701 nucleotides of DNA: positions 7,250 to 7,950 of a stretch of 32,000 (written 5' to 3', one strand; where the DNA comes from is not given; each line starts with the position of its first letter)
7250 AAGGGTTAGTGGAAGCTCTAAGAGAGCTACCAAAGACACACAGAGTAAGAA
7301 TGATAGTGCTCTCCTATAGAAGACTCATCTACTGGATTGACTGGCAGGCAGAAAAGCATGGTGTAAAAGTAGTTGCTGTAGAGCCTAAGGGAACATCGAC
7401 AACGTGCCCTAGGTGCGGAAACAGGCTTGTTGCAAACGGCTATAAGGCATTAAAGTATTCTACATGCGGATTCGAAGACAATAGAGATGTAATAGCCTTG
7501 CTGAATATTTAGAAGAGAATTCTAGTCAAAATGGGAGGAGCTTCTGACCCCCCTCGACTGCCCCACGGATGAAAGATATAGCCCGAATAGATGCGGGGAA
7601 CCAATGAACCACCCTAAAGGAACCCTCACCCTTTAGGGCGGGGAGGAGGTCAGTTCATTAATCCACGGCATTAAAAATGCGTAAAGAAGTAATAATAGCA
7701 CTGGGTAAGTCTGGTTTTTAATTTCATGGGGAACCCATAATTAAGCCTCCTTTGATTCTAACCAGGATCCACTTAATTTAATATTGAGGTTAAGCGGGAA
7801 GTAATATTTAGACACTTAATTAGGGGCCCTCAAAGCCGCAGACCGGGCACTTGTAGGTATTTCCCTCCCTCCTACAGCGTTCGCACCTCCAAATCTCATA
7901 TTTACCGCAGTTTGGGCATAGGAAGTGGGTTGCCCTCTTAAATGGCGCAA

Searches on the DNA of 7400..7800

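Call 59: search_rna_families(source=window, start=7400, end=7800, threshold=evalue, max_evalue=1, show_alignments=1)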
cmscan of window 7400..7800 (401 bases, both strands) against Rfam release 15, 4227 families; matches with E-value up to 1: 1.
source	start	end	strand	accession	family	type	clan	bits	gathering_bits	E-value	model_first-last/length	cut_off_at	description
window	7534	7666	+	RF00062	HgcC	Gene;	-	33.7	50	3.2e-06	1-130/130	no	HgcC family RNA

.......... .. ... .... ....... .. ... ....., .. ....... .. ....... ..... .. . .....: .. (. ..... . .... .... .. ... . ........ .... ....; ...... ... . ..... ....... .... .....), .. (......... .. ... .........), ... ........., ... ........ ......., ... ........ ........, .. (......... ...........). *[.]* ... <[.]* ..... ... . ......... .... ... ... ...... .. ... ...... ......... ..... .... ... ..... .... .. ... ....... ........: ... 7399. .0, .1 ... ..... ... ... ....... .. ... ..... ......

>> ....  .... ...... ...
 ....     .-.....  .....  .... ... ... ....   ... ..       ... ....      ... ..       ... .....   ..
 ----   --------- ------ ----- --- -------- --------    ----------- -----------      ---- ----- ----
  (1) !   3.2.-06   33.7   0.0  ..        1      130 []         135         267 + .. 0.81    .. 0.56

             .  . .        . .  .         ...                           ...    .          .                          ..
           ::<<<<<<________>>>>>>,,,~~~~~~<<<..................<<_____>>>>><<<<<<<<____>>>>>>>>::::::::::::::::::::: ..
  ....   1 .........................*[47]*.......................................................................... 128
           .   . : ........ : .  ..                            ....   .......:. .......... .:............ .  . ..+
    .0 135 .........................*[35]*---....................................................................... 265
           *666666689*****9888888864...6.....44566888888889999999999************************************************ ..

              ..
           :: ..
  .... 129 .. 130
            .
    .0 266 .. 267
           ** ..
